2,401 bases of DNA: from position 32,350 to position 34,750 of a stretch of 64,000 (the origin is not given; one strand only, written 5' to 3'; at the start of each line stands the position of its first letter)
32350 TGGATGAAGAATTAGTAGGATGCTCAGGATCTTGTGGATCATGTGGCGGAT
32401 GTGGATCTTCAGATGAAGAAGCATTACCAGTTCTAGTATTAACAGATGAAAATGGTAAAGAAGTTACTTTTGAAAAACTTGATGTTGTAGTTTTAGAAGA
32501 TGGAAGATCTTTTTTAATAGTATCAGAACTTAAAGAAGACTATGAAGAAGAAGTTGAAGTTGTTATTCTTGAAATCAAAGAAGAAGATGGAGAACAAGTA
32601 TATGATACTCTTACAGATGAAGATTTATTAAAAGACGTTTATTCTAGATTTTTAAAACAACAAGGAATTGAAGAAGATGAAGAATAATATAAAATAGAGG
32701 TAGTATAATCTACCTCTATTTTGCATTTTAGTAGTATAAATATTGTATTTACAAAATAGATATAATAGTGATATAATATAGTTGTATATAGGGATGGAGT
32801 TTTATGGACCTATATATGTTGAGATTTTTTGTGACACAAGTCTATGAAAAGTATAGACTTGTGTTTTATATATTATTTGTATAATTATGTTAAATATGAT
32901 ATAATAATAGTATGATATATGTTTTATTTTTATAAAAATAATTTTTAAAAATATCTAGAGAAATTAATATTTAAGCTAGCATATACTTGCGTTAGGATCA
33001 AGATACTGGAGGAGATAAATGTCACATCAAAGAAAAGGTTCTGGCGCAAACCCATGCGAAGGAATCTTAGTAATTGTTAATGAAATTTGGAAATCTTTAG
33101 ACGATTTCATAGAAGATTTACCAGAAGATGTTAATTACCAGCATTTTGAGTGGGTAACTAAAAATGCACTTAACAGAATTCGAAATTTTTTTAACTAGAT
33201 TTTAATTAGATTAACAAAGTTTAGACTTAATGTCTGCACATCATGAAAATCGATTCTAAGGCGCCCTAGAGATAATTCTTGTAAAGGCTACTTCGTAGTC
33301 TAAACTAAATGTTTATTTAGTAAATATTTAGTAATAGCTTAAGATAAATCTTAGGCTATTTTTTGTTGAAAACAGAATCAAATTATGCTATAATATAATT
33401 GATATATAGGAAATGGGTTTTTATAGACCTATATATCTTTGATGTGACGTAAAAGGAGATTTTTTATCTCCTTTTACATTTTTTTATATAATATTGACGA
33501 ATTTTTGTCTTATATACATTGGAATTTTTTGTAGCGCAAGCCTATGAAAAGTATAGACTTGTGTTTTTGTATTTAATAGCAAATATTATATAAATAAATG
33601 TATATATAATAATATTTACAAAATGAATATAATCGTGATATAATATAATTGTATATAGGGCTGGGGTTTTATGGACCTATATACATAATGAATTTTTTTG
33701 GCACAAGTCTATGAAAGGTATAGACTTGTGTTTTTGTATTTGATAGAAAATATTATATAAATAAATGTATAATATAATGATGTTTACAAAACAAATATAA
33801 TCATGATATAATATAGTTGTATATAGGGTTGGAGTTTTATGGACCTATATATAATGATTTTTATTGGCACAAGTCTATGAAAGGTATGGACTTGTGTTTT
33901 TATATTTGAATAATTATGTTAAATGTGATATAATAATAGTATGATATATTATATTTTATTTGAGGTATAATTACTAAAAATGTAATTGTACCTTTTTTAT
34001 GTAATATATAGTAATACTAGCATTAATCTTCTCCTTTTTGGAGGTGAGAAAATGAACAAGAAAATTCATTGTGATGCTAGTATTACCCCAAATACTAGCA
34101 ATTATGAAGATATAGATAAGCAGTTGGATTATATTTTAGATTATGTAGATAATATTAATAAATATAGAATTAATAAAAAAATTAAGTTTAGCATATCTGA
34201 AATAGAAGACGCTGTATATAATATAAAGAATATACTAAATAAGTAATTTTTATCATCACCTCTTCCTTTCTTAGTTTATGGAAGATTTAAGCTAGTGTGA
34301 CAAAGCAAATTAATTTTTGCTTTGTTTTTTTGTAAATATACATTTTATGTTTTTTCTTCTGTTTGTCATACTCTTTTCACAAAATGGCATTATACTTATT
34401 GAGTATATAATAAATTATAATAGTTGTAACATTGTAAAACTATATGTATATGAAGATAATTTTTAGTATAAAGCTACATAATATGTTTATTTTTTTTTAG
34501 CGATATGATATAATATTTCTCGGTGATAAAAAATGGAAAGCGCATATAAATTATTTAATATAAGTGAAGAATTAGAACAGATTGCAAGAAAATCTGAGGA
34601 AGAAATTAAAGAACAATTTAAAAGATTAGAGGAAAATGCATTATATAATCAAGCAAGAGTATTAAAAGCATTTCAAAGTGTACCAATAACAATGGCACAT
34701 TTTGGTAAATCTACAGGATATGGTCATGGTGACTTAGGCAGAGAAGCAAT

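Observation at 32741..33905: Head-to-tail array of self-contained small-RNA-like genes (period about 167 bp)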

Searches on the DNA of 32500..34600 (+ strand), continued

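Call 44: search_with_rna_model(model_id=R1, sources=[L044, L072, L082, L010, L011, L012, L013, L014, L016, L017, L018, L019, L020], max_evalue=0.05)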
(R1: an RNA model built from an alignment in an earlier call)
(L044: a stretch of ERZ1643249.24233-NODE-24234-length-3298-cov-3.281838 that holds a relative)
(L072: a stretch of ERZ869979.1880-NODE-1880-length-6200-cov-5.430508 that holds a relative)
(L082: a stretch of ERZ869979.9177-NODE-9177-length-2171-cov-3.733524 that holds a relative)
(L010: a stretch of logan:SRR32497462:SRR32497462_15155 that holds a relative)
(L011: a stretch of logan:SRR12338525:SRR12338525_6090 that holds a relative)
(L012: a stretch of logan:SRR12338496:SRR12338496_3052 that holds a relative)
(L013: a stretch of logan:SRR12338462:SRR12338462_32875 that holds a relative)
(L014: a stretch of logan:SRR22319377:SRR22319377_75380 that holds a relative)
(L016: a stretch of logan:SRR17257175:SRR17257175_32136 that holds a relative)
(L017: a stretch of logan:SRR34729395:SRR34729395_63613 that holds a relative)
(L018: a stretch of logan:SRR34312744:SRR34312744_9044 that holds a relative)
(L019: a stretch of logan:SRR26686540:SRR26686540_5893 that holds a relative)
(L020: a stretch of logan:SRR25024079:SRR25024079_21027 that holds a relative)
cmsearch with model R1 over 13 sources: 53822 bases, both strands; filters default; matches with E-value up to 0.05: 8.
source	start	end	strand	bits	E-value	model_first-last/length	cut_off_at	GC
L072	117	153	-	45.8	3e-06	1-36/36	no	0.24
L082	2016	2051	-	40.8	2.4e-05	1-36/36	no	0.17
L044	2236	2272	-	37.7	9.2e-05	1-36/36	no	0.3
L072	1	31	-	32.4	0.0009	1-31/36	3'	0.26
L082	2123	2158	-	31.8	0.0011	1-36/36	no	0.28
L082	2124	2159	+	23.4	0.041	1-36/36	no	0.28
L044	2237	2273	+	23.1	0.046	1-36/36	no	0.27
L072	118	154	+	23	0.048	1-36/36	no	0.22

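Call 52: search_with_rna_model(model_id=R1, sources=[L141, L142, L143, L144, L145, L146, L147, L148, L149, L150], max_evalue=0.02)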
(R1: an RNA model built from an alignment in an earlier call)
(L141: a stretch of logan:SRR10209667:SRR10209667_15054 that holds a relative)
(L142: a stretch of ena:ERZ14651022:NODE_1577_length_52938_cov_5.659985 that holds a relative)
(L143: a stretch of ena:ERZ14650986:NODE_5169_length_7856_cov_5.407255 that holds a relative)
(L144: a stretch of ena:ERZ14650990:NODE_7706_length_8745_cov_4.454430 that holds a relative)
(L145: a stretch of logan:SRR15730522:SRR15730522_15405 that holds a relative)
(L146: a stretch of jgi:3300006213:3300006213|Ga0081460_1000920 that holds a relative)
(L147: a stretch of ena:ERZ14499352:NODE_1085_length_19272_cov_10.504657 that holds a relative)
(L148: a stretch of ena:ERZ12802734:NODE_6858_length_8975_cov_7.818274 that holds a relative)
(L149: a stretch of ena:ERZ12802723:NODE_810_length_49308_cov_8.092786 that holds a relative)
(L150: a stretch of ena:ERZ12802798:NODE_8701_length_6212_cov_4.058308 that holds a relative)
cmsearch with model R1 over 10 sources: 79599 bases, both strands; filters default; matches with E-value up to 0.02: 20.
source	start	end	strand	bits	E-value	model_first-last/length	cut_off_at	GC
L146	6373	6408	+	54.4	1.1e-07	1-36/36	no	0.28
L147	3870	3905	+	54.4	1.1e-07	1-36/36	no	0.28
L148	902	937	+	54.4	1.1e-07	1-36/36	no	0.28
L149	6373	6408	+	54.4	1.1e-07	1-36/36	no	0.28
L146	5724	5759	+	50.4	6e-07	1-36/36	no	0.28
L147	3221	3256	+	50.4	6e-07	1-36/36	no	0.28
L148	253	288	+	50.4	6e-07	1-36/36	no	0.28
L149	5724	5759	+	50.4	6e-07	1-36/36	no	0.28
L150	5664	5699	+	50.4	6e-07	1-36/36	no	0.28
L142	5723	5757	+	40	5.1e-05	1-36/36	no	0.29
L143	4100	4134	+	40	5.1e-05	1-36/36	no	0.29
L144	5723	5757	+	40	5.1e-05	1-36/36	no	0.29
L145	2719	2753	+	40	5.1e-05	1-36/36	no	0.29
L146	6607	6643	+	32.6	0.0012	1-36/36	no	0.24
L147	4101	4137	+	32.6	0.0012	1-36/36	no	0.24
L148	1133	1169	+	32.6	0.0012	1-36/36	no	0.24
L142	6373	6408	+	27.9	0.0089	1-36/36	no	0.28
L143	4750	4785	+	27.9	0.0089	1-36/36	no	0.28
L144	6373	6408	+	27.9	0.0089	1-36/36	no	0.28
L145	3369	3404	+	27.9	0.0089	1-36/36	no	0.28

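Call 81: search_with_rna_model(model_id=R1, sources=[window, L001, L002, L003, L004, L005, L006, L007, L008, L044, L072, L082, L142, L146, L155], max_evalue=0.01, make_alignment=true)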
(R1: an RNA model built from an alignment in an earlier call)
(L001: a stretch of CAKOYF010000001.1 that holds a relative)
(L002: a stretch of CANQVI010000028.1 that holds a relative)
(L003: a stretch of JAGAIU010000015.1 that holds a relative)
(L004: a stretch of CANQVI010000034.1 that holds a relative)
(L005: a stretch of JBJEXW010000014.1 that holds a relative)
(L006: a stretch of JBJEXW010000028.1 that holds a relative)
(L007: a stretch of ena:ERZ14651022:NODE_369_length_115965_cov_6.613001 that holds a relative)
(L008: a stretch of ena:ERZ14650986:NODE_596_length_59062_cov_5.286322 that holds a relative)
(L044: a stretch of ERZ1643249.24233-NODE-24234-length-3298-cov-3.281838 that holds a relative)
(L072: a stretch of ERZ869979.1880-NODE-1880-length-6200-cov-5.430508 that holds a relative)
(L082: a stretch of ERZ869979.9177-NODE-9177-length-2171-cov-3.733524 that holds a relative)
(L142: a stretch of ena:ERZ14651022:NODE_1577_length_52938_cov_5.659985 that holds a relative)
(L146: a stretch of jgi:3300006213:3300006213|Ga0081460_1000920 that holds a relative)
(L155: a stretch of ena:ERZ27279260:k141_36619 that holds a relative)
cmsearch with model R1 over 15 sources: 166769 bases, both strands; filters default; matches with E-value up to 0.01: 39.
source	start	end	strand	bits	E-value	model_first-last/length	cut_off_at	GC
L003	237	272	+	54.5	2.2e-07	1-36/36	no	0.28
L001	6463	6498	-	54.4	2.3e-07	1-36/36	no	0.28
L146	6373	6408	+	54.4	2.3e-07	1-36/36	no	0.28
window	33402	33437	+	54.4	2.3e-07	1-36/36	no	0.25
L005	6299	6334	-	54.4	2.3e-07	1-36/36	no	0.25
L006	1468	1503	-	53.1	4.1e-07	1-36/36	no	0.31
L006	1577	1612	-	53.1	4.1e-07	1-36/36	no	0.31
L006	1795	1830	-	53.1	4.1e-07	1-36/36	no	0.31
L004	5520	5555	+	52.9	4.4e-07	1-36/36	no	0.25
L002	2220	2255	-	52.9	4.5e-07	1-36/36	no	0.22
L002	2635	2670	-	52.6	5e-07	1-36/36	no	0.19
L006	1684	1719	-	52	6.4e-07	1-36/36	no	0.25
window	33651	33685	+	51.7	7.3e-07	1-36/36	no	0.4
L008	3428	3462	+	51.7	7.3e-07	1-36/36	no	0.4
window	33819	33853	+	51.1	9.3e-07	1-36/36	no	0.31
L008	3594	3628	+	50.7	1.1e-06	1-36/36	no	0.37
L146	5724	5759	+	50.4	1.3e-06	1-36/36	no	0.28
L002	3297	3332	-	50.1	1.5e-06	1-36/36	no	0.25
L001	6112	6147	-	48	3.6e-06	1-36/36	no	0.25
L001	7874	7909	-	48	3.6e-06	1-36/36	no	0.25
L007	3262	3295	+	47.7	4e-06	1-36/36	no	0.35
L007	3428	3462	+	47.5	4.3e-06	1-36/36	no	0.37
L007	3595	3629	+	47.5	4.3e-06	1-36/36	no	0.37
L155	1751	1786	+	47.5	4.5e-06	1-36/36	no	0.22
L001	6233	6268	-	46.8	6e-06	1-36/36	no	0.25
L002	2429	2464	-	46.1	7.8e-06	1-36/36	no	0.25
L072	117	153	-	45.8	9.2e-06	1-36/36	no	0.24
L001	6583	6619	-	45.1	1.2e-05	1-36/36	no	0.22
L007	3762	3796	+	43.4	2.5e-05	1-36/36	no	0.34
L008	3762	3796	+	43.4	2.5e-05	1-36/36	no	0.34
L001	6353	6389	-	43.4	2.6e-05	1-36/36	no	0.22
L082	2016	2051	-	40.8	7.6e-05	1-36/36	no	0.17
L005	6190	6225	-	40.6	8.3e-05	1-36/36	no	0.14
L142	5723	5757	+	40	0.00011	1-36/36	no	0.29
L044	2236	2272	-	37.7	0.00029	1-36/36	no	0.3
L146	6607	6643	+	32.6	0.0025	1-36/36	no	0.24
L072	1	31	-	32.4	0.0028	1-31/36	3'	0.26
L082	2123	2158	-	31.8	0.0035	1-36/36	no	0.28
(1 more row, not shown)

Alignment A7: 39 matches aligned to the model, 42 columns, each read 5' to 3' on its own strand. Consensus structure (alignment columns), stored with it:
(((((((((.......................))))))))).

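Call 92: search_rna_families(sources=[L001, L002, L003, L004, L005, L006, L007, L044, L072, L082, L142, L146, L155], threshold=gathering)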
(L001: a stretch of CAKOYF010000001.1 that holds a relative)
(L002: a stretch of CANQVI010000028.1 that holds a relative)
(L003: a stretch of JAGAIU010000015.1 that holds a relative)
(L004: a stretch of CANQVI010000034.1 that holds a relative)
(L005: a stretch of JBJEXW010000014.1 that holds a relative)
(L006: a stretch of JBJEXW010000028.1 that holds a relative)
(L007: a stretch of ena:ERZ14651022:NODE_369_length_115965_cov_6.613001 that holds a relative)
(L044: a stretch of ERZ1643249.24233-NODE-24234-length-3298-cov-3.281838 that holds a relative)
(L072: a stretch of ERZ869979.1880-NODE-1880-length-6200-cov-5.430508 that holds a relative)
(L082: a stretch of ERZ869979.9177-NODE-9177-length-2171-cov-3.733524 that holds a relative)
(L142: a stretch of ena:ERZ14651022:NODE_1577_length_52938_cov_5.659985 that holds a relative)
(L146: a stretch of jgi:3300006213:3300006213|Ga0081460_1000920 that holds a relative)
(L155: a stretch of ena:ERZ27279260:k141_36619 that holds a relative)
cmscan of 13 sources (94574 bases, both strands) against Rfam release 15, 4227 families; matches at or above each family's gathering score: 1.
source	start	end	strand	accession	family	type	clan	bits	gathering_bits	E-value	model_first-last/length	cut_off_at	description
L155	2563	2644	+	RF00005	tRNA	Gene; tRNA;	CL00001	57.6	29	1.2e-09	1-71/71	no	tRNA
